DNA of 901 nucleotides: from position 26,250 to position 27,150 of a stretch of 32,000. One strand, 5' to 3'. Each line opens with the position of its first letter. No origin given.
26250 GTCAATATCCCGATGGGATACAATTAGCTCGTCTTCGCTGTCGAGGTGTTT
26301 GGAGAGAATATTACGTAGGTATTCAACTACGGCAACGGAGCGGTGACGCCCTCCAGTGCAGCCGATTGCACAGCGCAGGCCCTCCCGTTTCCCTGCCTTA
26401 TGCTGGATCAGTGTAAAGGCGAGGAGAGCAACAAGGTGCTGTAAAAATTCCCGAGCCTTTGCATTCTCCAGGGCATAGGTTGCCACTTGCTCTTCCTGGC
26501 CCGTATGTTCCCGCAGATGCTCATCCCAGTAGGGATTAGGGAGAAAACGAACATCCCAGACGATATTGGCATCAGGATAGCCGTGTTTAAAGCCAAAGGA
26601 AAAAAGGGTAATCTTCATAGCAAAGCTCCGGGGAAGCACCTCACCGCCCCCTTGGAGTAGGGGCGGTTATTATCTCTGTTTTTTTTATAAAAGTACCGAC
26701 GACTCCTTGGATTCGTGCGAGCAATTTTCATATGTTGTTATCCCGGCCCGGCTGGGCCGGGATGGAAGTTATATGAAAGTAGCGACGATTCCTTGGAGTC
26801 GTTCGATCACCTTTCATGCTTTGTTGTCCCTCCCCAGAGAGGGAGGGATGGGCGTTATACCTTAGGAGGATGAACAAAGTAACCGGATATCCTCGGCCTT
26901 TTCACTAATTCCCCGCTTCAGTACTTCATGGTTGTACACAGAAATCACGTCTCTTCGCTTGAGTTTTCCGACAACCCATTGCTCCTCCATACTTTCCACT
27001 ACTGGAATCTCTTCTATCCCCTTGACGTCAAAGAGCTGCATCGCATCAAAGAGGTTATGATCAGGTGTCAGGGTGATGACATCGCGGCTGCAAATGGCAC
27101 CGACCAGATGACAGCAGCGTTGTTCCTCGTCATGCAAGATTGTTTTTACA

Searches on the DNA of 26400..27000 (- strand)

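Call 7: search_rna_families(source=window, start=26400, end=27000, threshold=evalue, max_evalue=10)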
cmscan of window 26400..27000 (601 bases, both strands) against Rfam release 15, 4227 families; matches with E-value up to 10: 8.
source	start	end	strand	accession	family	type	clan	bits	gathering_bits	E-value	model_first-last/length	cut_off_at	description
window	26631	26689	-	RF02494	Gl_U6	Gene; snRNA; splicing;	-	18.8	100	0.22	1-102/102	no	Giardia U6 spliceosomal RNA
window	26738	26803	-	RF00014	DsrA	Gene; sRNA;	-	18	60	0.81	1-85/85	no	DsrA RNA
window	26457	26526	-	RF01962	RMST_1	Gene; lncRNA;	-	15.6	40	0.42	1-61/61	no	Rhabdomyosarcoma 2 associated transcript conserved region 1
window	26519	26543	-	RF01328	CRISPR-DR17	Gene; CRISPR;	CL00014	15.3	42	8.9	1-25/25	no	CRISPR RNA direct repeat element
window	26689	26763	-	RF02450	ncr1175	Gene; sRNA;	-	14.8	60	6.1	1-110/110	no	Bacillus sRNA ncr1175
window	26560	26611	+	RF02929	algC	Cis-reg;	-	14.3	33.8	8.1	1-52/52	no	algC RNA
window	26814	26884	-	RF03471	mir-745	Gene; miRNA;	-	13.9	62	9.4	1-77/77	no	mir-745 microRNA precursor family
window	26827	26844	+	RF02977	THF-II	Cis-reg;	-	13.8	41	8.5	13-30/39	no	THF-II riboswitch (folE RNA)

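Call 29: build_rna_model(alignment_id=A2, structure=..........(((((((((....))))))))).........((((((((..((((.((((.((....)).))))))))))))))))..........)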
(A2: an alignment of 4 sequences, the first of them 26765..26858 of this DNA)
Model R1 built from alignment A2 (4 sequences, 96 columns); structure: as given.
model positions 94; base pairs 27; branch points 1; effective number of sequences 1.26; information 0.608 bits per position. Calibrated on 0.2 Mb of random sequence (short: E-values are rough).
structure used (alignment columns):
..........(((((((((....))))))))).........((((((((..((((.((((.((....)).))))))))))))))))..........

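Call 30: search_with_rna_model(model_id=R1, sources=[window, L001, L002, L003, L004, L005, L006, L007, L008, L009, L010, L011, L012, L013, L014, L015, L016, L017, L018, L019, L022, L024, L026, L028, L032, L035, L081, L082, L083, L084, L097, L104], max_evalue=10, show_alignments=6)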
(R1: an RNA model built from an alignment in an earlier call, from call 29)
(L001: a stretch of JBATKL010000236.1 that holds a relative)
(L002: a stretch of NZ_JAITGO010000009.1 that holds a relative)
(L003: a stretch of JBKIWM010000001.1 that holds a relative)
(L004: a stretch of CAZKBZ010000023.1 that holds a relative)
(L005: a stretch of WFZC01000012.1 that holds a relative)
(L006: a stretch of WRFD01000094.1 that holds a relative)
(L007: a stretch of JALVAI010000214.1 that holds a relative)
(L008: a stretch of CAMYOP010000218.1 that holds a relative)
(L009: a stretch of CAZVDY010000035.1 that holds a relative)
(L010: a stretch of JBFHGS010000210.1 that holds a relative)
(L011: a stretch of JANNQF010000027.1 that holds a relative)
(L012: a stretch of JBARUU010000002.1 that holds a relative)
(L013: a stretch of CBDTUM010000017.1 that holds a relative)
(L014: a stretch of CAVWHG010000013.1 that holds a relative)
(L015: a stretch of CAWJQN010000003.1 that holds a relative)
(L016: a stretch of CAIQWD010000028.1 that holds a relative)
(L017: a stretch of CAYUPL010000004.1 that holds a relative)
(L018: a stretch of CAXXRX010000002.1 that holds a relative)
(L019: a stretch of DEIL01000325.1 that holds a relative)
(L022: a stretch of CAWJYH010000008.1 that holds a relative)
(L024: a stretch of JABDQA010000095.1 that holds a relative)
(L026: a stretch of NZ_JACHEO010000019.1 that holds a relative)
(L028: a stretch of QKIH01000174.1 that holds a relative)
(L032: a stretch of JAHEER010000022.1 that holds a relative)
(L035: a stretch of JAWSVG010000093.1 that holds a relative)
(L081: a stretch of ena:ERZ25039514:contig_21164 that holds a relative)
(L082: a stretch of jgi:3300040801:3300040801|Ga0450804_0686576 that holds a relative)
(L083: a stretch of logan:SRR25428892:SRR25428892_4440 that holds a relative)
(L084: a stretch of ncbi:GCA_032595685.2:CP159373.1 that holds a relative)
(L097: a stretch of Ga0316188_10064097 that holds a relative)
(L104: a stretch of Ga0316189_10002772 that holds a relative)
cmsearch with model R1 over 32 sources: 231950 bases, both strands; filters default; matches with E-value up to 10: 10.
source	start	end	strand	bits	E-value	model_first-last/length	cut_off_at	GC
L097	1052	1143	+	105.4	4.1e-23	1-94/94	no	0.48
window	26765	26858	-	104.6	6.6e-23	1-94/94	no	0.49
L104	4993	5086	+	92.9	5e-20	1-94/94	no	0.46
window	1297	1386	+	44.8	3.4e-08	1-94/94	no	0.42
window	26731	26825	+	32.5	3.5e-05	1-94/94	no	0.49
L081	2888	2935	+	15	0.7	1-94/94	no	0.46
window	8395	8472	-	13.7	1.5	1-94/94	no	0.5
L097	1083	1160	-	13.2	1.9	1-94/94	no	0.36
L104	5034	5079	-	11.6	4.9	41-86/94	no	0.43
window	11088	11151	+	11.6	5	1-94/94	no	0.5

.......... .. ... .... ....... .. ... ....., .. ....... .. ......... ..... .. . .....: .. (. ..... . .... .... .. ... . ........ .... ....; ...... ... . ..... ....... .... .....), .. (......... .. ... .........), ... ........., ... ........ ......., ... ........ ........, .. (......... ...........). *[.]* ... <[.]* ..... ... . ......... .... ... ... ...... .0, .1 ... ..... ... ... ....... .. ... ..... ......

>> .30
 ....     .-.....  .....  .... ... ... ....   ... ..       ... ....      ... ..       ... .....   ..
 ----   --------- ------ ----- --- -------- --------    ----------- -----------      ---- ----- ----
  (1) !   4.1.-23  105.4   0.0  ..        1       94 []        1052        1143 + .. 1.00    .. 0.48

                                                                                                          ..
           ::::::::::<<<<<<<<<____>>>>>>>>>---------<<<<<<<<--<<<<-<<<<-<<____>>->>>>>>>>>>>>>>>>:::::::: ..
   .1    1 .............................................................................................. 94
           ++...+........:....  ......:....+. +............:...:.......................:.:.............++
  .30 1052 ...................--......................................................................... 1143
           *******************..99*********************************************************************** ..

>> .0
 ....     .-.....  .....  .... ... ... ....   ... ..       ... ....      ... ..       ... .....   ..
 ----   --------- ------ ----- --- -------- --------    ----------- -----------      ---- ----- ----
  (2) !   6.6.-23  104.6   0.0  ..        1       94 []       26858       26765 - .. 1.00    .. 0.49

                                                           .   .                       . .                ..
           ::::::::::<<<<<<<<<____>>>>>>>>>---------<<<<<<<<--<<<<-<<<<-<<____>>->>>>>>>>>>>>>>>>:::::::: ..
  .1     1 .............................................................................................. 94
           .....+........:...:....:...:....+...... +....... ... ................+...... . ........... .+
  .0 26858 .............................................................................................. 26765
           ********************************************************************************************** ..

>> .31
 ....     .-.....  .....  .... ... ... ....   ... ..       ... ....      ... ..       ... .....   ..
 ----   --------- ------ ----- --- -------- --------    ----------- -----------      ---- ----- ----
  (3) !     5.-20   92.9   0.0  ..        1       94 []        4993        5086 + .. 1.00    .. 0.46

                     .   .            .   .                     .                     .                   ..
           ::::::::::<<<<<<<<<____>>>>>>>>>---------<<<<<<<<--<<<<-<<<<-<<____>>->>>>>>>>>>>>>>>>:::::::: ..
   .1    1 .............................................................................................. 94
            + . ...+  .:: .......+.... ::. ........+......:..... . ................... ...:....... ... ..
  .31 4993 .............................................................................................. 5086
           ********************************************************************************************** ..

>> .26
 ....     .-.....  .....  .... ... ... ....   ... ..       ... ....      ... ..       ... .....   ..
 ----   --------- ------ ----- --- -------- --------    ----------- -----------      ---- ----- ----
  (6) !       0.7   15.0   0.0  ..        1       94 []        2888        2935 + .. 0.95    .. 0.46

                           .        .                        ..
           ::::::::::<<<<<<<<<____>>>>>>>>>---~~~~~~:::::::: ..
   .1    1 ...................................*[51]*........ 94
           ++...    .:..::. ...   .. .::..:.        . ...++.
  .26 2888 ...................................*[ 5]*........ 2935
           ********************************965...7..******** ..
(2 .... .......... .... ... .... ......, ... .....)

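Call 38: search_with_rna_model(model_id=R1, sources=[L120, L121, L122, L123, L124, L125, L085, L089, L090, L094, L107, L109], max_evalue=1)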
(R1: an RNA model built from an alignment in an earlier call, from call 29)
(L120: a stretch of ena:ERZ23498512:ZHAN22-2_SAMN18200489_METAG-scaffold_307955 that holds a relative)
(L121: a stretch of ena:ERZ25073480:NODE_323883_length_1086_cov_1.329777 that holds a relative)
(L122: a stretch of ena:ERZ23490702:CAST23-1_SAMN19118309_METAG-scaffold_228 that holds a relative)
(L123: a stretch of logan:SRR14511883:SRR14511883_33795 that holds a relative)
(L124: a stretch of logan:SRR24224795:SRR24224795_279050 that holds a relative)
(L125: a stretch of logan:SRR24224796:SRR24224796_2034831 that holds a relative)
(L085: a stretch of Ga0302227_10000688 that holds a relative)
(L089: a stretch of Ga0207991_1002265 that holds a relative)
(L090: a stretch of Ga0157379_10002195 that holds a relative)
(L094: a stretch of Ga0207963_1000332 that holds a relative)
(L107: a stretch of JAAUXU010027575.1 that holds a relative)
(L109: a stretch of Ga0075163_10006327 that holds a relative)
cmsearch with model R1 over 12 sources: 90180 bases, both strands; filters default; matches with E-value up to 1: 9.
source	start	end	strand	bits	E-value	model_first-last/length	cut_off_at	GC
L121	287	347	+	25.5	0.00074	1-94/94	no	0.51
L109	2542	2566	+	21.6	0.0066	53-77/94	no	0.64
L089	5538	5558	-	16.6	0.11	55-75/94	no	0.52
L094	11047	11067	-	16.6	0.11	55-75/94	no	0.52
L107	6431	6452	-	16.3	0.13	54-76/94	no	0.64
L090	135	160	+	15.4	0.22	52-78/94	no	0.54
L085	1739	1759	-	15.1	0.26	55-75/94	no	0.57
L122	1519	1617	+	13.2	0.76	1-94/94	no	0.34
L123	1323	1421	+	13.2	0.76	1-94/94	no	0.34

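Call 52: search_dna_similar(query=window:26679-26860:-, collection=plasmids, mode=distant, max_evalue=0.01, max_rows=10)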
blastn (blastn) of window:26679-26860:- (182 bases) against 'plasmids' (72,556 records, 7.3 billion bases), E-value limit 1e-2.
No match.

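Call 53: search_with_rna_model(model_id=R1, sources=[L126, L127, L128], max_evalue=1, show_alignments=4)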
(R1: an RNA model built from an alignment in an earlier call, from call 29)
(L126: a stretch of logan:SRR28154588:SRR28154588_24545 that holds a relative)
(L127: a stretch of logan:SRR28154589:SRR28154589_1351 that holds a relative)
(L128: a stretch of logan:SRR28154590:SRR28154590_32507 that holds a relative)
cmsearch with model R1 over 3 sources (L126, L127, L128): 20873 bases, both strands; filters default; matches with E-value up to 1: 3.
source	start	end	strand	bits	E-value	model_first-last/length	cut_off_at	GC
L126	9216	9305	+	44.8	3e-09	1-94/94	no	0.42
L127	2232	2321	+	44.8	3e-09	1-94/94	no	0.42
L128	2450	2539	+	44.8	3e-09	1-94/94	no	0.42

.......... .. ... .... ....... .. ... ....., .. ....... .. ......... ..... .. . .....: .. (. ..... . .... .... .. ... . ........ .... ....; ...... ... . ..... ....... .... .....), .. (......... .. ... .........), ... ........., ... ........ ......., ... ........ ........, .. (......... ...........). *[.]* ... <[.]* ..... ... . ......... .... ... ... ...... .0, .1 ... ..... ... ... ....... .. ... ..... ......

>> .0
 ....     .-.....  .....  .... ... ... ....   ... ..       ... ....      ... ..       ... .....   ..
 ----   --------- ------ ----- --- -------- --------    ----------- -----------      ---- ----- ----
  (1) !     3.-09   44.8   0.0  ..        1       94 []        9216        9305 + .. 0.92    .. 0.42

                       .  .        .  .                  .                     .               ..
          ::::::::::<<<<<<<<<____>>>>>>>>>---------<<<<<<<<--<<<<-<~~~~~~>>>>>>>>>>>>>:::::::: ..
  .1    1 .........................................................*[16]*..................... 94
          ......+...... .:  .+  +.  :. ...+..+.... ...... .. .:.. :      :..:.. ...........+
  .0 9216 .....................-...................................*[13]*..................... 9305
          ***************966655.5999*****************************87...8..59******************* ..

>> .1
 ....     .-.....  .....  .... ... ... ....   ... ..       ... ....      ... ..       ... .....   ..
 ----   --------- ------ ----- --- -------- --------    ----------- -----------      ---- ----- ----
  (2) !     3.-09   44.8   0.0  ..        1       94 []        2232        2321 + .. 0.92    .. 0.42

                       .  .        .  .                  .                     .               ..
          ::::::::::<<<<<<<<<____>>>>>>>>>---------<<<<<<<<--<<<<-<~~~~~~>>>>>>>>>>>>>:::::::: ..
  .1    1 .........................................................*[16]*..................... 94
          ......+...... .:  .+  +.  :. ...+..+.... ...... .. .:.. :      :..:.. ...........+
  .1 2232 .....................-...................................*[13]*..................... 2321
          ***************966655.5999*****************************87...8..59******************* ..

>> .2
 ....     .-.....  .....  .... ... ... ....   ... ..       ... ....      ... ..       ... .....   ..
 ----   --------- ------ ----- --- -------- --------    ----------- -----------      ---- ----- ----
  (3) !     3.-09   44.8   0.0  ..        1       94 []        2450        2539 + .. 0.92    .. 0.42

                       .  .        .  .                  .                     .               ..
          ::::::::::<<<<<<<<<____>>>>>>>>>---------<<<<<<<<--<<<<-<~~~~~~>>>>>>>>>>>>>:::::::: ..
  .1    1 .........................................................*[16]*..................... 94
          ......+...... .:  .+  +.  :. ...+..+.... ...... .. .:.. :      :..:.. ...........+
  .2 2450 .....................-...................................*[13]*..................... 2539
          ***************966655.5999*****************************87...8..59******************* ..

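Call 54: search_with_rna_model(model_id=R1, source=window, filters=off, max_evalue=5)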
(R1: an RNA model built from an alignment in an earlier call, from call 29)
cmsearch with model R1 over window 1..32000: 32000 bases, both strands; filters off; matches with E-value up to 5: 13.
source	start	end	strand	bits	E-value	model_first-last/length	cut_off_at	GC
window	26765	26858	-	104.6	9.2e-24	1-94/94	no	0.49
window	26679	26764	-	84.6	7.6e-19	9-94/94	no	0.48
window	1297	1386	+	44.8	4.7e-09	1-94/94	no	0.42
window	26731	26825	+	32.5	4.8e-06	1-94/94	no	0.49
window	8395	8472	-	13.7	0.21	1-94/94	no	0.5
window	11088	11151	+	11.6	0.69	1-94/94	no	0.5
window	1492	1576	-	10.3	1.4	1-94/94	no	0.44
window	26633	26694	+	10.1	1.6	1-94/94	no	0.45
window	14116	14175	+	9.1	2.8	1-94/94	no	0.38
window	7028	7096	-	9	2.9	1-94/94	no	0.55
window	23216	23270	+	8.7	3.5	1-94/94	no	0.24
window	11521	11576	+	8.7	3.6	1-94/94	no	0.48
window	26699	26716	+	8.5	3.9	57-74/94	no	0.5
